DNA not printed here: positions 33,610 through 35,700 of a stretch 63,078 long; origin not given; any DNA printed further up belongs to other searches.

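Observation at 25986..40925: Six ThDP-dependent enzymes in 15 kb (seven in the window), five from one divergent subfamily in two tandem pairs plus a singleton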

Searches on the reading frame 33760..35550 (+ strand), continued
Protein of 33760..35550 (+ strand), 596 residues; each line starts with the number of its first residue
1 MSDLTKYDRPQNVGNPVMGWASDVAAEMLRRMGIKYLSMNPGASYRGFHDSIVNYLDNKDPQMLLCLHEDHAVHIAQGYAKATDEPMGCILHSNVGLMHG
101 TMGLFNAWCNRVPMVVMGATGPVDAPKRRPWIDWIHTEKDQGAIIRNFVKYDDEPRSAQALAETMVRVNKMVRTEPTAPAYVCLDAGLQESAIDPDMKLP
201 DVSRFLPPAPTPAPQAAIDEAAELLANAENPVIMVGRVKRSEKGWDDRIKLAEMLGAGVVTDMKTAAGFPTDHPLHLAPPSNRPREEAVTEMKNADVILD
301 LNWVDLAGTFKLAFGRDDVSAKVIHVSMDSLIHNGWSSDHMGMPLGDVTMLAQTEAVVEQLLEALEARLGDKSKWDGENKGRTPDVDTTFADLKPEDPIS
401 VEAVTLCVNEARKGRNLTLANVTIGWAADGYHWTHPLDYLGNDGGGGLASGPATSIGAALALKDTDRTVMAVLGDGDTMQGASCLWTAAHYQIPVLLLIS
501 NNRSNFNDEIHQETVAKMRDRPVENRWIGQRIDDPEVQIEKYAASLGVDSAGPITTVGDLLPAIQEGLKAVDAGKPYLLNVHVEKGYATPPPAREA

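Call 35: fold_search(model_id=the predicted structure, library=pdb)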
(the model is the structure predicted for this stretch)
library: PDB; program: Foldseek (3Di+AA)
matches with E <= 10: 1346; with E <= 0.001: 509
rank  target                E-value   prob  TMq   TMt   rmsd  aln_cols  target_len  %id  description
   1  6qsi_A                1.2e-29  1.00  0.73  0.82   4.4       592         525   20  Pseudomonas fluorescens Pf-5 thiamine diphosphate-dependent 4-hydroxybenzoylformate decarboxylase (released 2020-01-08)
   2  7u25                  1.6e-29  1.00  0.75  0.77   5.0       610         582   21  Crystal structure of arabidopsis thaliana acetohydroxyacid synthase W574L mutant in complex with bispyribac-sodium (released 2022-06-01)
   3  8x3x_A                2.8e-29  1.00  0.75  0.83   4.9       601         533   19  ThDP-dependent HKA synthase (released 2024-11-20)
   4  4k9o_A                3.0e-29  1.00  0.74  0.83   4.2       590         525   22  Crystal Structure of the Phe397Ala mutant of Benzoylformate Decarboxylase from Pseudomonas putida (released 2013-05-08)
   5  6qsi_B                3.3e-29  1.00  0.73  0.83   4.5       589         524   21  Pseudomonas fluorescens Pf-5 thiamine diphosphate-dependent 4-hydroxybenzoylformate decarboxylase (released 2020-01-08)
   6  8et5                  3.9e-29  1.00  0.75  0.77   4.8       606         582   20  Crystal structure of arabidopsis thaliana acetohydroxyacid synthase S653T mutant in complex with amidosulfuron (released 2023-03-29)
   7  4juf_A                4.1e-29  1.00  0.73  0.83   4.3       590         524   22  Crystal Structure of His281Ala mutant of Benzoylformate Decarboxylase from Pseudomonas putida (released 2013-05-01)
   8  7tzz                  4.5e-29  1.00  0.75  0.76   5.0       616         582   20  Crystal structure of arabidopsis thaliana acetohydroxyacid synthase P197T mutant in complex with bispyribac-sodium (released 2022-06-01)
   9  4mpp                  7.0e-29  1.00  0.74  0.84   3.9       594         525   22  Crystal Structure of Benzoylformate Decarboxylase Mutant H281Y/T377P/F397T/A460I (released 2015-03-18)
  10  4gm0                  7.4e-29  1.00  0.73  0.82   4.1       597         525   23  Crystal Structure of Benzoylformate Decarboxylase Mutant L403N (released 2013-05-22)
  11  5k2o                  7.8e-29  1.00  0.75  0.77   5.0       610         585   21  Crystal structure of Arabidopsis thaliana acetohydroxyacid synthase in complex with a pyrimidinyl-benzoate herbicide, py (released 2017-02-08)
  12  8x3x_B                9.5e-29  1.00  0.73  0.81   4.9       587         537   19  ThDP-dependent HKA synthase (released 2024-11-20)
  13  7orx_AAA              1.0e-28  1.00  0.71  0.80   5.0       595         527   22  Rhodococcus jostii RHA1 thiamine diphosphate-dependent 4-hydroxybenzoylformate decarboxylase (released 2021-06-16)
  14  8xbr                  1.2e-28  1.00  0.74  0.84   3.9       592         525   22  Crystal structure of activity improved formolase variant K3 (released 2024-12-11)
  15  1ybh                  1.2e-28  1.00  0.75  0.76   5.0       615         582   20  Crystal structure of Arabidopsis thaliana Acetohydroxyacid synthase In Complex With A Sulfonylurea Herbicide Chlorimuron (released 2006-01-10)
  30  7orx_CCC              3.2e-28  1.00  0.69  0.77   5.1       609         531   21  Rhodococcus jostii RHA1 thiamine diphosphate-dependent 4-hydroxybenzoylformate decarboxylase (released 2021-06-16)
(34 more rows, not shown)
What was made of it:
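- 33760..35550 (+): T4, ThDP enzyme of the new family (596 aa), 28 nt after T3. Nearest folds are 4-hydroxybenzoylformate decarboxylase, BFDC and AHAS at 18-23% identity (call 35).
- On Benzoylformate decarboxylase (NF005485, EC 4.1.1.7): Identity to BFDC structures is at most 23% (call 35).
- Closest known: Benzoylformate decarboxylase MdlC. Same: They are the top Foldseek hits, with TM about 0.8 normalised to the target (call 35).
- Nearest folds are 4-hydroxybenzoylformate decarboxylases (6qsi, 7orx), BFDC and AHAS (call 35). Identity to AHAS structures is 18-21% (call 35).
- Tried and rejected: The model matched nothing above 23% identity (call 35).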

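Call 36: search_protein_representatives(alignment_id=A2)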
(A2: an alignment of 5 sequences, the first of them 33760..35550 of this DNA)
Query: 5 sequences, 612 profile positions. Proteins with E-value up to 0.001 (for the whole library): 18573; up to 1e-10: 8279; up to 1e-30: 1875. The best 150 are listed.
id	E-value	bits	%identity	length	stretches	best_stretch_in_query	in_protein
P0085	2.4e-250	848.5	-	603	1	2-612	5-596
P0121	9.3e-223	757.4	-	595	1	13-602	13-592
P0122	3.0e-209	712.8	-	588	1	20-604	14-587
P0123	1.8e-205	700.3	-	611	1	20-602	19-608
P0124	2.2e-196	670.3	-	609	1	9-602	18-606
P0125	9.3e-196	668.2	-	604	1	8-603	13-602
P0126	2.2e-193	660.4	-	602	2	5-372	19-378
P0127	2.2e-192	657.1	-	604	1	9-603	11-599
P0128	3.4e-186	636.7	-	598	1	17-603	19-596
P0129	9.9e-185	631.8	-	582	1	17-603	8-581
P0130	2.0e-184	630.8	-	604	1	15-602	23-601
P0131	6.5e-184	629.1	-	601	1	17-602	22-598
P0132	7.4e-182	622.3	-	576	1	20-603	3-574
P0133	1.1e-180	618.4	-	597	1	17-603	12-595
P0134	1.2e-178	611.7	-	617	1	19-603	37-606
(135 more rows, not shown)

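Call 42: search_solved_structures(query=window:33760-35550:+, max_evalue=1e-22, show_alignments=4)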
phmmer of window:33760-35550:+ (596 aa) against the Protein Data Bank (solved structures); distinct sequences matched with E-value up to 1e-22: 38.
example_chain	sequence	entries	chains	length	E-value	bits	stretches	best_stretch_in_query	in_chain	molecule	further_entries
3e9y_A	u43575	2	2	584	1.4e-23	86.5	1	22-581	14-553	Acetolactate synthase, chloroplastic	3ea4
4k9o_A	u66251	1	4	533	2.3e-23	85.8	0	26-276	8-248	Benzoylformate decarboxylase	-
4mzx_A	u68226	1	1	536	2.5e-23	85.7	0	25-276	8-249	Benzoylformate decarboxlyase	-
2fn3_A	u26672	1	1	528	2.5e-23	85.7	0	25-276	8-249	Benzoylformate decarboxylase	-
7stq_A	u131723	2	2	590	3.6e-23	85.1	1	22-581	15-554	Acetolactate synthase, chloroplastic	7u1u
7u25_A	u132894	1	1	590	3.6e-23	85.1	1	22-581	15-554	Acetolactate synthase, chloroplastic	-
1pi3_A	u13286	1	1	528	4.1e-23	85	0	25-276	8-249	Benzoylformate decarboxylase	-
4q9d_A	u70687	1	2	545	4.2e-23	84.9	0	22-279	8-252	Benzoylformate decarboxylase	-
9v6f_A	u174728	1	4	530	4.4e-23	84.8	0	25-276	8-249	Benzoylformate decarboxylase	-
2v3w_A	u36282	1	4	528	5e-23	84.7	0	25-276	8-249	BENZOYLFORMATE DECARBOXYLASE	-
4gpe_A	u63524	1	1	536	5e-23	84.7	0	25-276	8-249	Benzoylformate decarboxylase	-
6u9h_A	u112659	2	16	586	5e-23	84.7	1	22-581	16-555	Acetolactate synthase, chloroplastic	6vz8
1ybh_A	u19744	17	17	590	5.2e-23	84.6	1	22-581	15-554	Acetolactate synthase, chloroplast | Acetolactate synthase | Acetolactate synthase, chloroplastic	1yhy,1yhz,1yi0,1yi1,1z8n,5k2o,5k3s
8et5_A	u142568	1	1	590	5.2e-23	84.6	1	22-581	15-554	Acetolactate synthase, chloroplastic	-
5dei_A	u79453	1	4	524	5.6e-23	84.5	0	26-276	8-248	Benzoylformate decarboxylase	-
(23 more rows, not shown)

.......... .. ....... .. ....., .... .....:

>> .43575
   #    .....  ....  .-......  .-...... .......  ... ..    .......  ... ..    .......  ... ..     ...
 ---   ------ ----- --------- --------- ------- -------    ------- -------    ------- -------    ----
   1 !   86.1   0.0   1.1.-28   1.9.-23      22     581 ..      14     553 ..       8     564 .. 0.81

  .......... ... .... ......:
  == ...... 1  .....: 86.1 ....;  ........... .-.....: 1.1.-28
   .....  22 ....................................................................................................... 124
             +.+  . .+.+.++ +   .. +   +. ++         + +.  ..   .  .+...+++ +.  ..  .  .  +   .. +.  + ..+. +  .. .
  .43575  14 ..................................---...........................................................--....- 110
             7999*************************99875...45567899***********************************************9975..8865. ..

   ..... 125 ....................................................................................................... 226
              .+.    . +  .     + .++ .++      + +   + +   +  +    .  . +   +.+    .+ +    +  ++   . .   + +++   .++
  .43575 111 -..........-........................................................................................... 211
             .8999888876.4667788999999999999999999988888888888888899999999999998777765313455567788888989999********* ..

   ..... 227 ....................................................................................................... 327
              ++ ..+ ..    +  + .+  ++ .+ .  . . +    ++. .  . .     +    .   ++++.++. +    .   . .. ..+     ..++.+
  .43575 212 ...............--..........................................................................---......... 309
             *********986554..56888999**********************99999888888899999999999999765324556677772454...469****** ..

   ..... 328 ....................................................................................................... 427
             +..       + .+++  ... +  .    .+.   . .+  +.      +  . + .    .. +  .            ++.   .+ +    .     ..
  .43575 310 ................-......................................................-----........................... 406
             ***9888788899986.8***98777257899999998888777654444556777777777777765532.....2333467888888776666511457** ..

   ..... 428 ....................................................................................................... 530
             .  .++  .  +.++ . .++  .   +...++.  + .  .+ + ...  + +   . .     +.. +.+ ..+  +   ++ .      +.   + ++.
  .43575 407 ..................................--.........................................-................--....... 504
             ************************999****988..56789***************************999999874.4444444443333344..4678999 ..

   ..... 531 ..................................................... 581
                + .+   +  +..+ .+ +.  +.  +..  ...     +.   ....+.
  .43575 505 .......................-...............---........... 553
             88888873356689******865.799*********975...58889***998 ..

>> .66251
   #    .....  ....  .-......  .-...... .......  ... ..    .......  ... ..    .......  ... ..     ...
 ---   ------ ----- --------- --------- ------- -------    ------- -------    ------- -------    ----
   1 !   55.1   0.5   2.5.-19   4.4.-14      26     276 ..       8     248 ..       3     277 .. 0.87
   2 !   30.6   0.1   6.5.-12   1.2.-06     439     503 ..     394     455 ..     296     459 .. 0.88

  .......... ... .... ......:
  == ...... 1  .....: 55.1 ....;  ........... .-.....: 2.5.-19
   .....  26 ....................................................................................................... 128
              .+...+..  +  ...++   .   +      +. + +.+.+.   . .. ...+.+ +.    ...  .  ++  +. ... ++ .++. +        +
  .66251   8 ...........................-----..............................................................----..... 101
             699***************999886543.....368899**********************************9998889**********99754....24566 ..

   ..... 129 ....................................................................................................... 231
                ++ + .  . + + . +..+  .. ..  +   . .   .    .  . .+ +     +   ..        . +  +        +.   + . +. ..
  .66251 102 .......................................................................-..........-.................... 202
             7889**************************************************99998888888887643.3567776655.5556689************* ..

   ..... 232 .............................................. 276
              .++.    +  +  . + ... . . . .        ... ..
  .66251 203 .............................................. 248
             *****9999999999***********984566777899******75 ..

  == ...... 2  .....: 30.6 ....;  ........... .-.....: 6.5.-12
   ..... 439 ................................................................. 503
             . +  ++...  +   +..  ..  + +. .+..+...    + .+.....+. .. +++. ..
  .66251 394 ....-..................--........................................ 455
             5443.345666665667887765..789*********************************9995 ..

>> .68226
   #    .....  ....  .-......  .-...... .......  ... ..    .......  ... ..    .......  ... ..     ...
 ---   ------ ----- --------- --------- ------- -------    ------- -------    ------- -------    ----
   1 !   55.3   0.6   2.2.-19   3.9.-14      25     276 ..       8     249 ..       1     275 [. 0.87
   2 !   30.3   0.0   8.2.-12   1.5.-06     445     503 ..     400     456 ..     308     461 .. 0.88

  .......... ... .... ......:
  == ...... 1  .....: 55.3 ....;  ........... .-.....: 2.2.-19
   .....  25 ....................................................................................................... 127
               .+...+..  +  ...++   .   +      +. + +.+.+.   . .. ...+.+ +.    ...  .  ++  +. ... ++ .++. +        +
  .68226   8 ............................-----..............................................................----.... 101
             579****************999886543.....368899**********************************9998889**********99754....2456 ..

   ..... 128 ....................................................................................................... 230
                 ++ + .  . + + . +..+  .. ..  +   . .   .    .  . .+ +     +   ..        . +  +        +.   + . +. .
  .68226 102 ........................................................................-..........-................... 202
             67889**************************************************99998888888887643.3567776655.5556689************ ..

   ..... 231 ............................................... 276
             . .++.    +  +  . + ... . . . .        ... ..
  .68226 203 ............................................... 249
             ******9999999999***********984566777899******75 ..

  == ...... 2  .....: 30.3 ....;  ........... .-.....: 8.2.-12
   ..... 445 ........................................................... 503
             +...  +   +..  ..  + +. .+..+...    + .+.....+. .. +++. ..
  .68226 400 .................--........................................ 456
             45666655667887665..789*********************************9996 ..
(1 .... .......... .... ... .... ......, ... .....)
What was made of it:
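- On ThDP-dependent decarboxylase (DC) superfamily, PYR-M-PP architecture: It aligns with BFDC Glu47 (call 42).
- On Acetohydroxyacid/acetolactate synthase: RFDDR aligns with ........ (call 42).
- Closest known: Acetohydroxyacid synthase large subunit. Same: Both family signatures align with the AHAS segments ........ and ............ (call 42).
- Signature motifs align with AHAS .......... and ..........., and with BFDC NPGS26NE (call 42). The RR...Q segment resembles AHAS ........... (call 42). The AHAS FAD-contact motif RFDDR aligns with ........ in T4 (call 42).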
